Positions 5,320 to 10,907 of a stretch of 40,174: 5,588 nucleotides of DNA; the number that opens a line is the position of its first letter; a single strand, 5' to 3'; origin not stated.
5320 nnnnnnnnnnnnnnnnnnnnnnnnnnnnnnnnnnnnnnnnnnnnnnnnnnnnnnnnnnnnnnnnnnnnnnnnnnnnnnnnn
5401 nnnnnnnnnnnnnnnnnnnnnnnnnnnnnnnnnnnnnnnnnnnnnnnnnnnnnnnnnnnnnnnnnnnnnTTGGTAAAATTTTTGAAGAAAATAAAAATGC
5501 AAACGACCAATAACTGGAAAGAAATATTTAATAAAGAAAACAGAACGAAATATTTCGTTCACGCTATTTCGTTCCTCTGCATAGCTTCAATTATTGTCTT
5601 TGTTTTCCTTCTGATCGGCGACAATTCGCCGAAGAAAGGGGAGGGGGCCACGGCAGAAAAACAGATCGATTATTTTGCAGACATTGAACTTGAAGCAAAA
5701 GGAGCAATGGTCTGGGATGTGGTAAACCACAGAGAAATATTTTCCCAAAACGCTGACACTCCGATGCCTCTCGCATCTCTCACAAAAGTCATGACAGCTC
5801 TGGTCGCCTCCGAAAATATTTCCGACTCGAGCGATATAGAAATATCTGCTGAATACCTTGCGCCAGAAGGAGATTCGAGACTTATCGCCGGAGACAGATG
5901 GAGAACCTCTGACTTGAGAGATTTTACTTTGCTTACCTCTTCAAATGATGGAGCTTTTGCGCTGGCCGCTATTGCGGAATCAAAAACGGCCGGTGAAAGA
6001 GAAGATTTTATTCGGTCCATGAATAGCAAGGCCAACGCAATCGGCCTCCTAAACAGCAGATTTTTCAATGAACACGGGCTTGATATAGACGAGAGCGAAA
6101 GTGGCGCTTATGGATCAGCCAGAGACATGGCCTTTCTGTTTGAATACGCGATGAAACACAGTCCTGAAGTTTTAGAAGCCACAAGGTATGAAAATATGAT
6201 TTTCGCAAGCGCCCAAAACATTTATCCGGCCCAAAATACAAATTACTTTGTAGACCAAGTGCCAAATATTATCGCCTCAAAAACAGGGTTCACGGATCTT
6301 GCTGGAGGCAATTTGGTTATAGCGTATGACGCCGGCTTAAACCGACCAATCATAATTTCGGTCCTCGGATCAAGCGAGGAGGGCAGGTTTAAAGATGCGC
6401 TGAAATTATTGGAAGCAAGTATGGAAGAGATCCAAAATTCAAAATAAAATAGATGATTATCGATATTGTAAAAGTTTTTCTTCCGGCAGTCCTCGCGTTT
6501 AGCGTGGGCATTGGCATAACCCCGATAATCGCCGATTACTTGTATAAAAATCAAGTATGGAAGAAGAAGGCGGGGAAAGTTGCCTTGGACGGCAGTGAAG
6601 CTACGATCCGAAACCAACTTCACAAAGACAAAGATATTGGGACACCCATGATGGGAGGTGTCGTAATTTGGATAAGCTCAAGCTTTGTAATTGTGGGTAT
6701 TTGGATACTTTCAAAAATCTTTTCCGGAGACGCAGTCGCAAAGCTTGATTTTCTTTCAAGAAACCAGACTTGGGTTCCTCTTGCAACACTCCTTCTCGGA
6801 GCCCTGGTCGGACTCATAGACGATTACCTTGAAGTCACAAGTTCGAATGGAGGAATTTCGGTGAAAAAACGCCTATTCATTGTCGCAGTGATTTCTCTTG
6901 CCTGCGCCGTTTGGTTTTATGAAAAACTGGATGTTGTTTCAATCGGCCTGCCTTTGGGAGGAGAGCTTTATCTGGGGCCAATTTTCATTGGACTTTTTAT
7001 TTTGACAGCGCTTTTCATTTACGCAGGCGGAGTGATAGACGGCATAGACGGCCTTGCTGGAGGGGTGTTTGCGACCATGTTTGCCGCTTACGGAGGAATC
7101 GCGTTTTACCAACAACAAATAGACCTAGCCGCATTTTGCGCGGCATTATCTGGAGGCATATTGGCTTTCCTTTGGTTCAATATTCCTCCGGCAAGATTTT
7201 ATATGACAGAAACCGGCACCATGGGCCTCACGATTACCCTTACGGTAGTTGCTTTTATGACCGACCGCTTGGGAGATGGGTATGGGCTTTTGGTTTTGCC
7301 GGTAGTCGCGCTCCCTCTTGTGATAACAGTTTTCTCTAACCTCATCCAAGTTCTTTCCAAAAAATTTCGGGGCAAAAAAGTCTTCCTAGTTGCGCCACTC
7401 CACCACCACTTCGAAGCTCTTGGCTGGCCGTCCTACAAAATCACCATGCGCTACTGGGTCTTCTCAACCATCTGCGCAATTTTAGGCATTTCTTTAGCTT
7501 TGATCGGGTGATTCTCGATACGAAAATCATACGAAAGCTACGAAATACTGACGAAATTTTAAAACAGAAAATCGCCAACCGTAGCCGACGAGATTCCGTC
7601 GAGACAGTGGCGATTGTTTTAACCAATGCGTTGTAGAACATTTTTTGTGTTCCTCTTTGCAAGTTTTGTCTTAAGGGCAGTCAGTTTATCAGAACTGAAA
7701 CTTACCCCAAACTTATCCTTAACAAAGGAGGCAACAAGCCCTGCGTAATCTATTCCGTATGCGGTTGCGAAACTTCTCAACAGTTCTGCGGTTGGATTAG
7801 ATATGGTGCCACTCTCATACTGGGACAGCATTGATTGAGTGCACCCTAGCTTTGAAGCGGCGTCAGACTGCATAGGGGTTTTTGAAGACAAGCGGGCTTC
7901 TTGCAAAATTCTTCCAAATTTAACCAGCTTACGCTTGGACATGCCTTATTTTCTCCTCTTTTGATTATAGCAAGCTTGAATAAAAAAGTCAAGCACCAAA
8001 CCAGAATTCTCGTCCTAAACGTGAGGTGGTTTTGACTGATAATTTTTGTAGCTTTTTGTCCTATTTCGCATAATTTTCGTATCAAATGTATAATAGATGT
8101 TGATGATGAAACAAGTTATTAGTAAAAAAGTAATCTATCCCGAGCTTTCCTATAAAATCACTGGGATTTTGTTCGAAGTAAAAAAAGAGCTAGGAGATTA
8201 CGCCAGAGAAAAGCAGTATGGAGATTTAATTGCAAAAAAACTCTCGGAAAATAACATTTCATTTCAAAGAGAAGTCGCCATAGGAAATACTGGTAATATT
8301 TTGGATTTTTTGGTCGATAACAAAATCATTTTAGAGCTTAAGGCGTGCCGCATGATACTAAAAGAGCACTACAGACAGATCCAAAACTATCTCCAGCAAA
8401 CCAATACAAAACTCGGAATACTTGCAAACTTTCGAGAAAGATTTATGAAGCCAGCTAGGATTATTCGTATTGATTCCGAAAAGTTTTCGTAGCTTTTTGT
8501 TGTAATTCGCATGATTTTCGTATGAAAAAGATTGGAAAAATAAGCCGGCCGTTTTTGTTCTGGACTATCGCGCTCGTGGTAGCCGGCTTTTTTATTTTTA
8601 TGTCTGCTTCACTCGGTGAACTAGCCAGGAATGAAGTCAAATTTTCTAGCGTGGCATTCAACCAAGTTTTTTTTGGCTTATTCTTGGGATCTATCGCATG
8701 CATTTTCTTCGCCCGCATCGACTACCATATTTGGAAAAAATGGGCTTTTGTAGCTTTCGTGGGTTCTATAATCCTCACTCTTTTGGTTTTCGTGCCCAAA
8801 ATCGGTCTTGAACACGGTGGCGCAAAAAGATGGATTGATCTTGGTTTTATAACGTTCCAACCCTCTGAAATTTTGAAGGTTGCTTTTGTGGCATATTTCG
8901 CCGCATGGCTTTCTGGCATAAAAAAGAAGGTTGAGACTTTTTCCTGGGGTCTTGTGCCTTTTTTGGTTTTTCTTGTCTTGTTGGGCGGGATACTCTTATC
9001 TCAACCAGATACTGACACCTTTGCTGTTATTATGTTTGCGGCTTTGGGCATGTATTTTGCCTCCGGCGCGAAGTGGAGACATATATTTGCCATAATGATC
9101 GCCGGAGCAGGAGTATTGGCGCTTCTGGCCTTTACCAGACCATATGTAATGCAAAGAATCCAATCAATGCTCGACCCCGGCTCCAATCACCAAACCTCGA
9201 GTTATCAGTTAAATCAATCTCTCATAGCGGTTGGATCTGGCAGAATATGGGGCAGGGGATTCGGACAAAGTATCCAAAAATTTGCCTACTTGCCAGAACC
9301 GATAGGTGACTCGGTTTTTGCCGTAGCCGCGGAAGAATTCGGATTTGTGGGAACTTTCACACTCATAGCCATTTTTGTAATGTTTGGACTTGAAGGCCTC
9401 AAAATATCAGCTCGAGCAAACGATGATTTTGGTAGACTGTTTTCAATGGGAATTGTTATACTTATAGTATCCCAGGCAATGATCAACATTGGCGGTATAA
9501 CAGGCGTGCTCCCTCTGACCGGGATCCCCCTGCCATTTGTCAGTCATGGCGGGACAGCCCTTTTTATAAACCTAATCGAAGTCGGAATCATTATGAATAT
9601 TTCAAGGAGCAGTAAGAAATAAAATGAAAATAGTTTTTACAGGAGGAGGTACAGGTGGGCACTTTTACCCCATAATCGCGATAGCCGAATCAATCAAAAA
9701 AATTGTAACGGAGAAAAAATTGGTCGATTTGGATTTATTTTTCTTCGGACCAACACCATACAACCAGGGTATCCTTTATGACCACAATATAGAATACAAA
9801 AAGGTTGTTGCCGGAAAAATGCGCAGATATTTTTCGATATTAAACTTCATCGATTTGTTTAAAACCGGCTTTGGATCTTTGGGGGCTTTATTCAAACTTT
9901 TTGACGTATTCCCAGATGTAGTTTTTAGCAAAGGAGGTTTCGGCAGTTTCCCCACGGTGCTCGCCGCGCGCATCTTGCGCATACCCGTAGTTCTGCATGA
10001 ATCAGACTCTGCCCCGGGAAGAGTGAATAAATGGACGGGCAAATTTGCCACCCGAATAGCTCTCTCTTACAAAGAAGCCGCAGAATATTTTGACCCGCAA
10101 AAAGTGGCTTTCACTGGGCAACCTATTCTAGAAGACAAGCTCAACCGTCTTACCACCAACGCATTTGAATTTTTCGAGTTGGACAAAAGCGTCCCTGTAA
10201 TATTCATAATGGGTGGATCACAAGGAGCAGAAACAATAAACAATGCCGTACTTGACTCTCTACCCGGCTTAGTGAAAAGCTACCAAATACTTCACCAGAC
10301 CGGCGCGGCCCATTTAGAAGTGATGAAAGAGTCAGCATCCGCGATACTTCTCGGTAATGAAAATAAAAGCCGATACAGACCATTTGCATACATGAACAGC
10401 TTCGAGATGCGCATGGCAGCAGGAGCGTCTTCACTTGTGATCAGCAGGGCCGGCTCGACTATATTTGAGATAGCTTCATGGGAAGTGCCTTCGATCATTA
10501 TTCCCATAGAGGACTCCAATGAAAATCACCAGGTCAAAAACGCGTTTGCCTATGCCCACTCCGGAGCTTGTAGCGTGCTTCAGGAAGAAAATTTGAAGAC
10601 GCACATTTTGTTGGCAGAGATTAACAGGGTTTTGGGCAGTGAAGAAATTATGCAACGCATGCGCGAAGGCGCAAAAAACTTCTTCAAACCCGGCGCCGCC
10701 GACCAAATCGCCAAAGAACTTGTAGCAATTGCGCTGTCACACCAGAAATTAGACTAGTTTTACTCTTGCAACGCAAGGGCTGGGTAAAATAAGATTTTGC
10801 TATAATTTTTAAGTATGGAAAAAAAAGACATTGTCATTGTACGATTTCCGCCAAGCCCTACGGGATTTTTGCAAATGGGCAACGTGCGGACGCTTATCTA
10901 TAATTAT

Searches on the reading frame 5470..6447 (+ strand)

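Call 52: search_protein_families(library=pfam, proteins=[window:5470-6447:+], max_evalue=0.00001)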
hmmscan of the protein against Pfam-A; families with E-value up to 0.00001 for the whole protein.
window:5470-6447:+ (325 aa): 1 family
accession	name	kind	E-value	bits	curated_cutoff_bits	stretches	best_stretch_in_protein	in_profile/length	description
PF00768.25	Peptidase_S11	-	9.7e-39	133.7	27.6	1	73-301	9-237/239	D-alanyl-D-alanine carboxypeptidase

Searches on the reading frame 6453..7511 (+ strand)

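Call 52: search_protein_families(library=pfam, proteins=[window:6453-7511:+], max_evalue=0.00001)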
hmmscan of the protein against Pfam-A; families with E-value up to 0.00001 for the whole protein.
window:6453-7511:+ (352 aa): 1 family
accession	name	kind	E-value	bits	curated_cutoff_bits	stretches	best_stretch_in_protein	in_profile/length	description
PF00953.26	Glycos_transf_4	-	4.7e-22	79.1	27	1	108-269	3-158/160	Glycosyl transferase family 4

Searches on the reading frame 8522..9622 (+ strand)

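Call 52: search_protein_families(library=pfam, proteins=[window:8522-9622:+], max_evalue=0.00001)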
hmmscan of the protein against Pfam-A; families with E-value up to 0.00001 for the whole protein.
window:8522-9622:+ (366 aa): 1 family
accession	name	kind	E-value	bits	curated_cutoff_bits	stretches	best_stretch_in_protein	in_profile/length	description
PF01098.24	FTSW_RODA_SPOVE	-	1.4e-96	324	26.4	1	13-365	5-355/356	Cell cycle protein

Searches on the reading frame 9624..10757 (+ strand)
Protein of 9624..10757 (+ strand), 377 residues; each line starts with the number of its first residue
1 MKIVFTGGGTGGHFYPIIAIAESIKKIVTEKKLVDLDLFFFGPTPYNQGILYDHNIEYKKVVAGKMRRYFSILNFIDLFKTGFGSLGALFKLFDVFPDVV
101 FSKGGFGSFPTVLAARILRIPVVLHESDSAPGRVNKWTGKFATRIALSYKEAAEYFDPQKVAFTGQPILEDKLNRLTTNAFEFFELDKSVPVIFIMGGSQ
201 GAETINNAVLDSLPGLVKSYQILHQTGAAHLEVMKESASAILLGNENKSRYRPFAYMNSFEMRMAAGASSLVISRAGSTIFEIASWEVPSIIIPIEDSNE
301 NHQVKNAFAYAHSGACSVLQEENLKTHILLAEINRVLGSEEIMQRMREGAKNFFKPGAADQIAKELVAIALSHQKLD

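Call 52: search_protein_families(library=pfam, proteins=[window:9624-10757:+], max_evalue=0.00001)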
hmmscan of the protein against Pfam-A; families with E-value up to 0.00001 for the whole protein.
window:9624-10757:+ (377 aa): 2 families
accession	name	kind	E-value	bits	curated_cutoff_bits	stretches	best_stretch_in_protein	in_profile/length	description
PF04101.22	Glyco_tran_28_C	-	2.8e-31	109.2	22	1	192-361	1-165/166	Glycosyltransferase family 28 C-terminal domain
PF03033.26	Glyco_transf_28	-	1.5e-24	87.1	26.2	1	3-146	1-138/139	Glycosyltransferase family 28 N-terminal domain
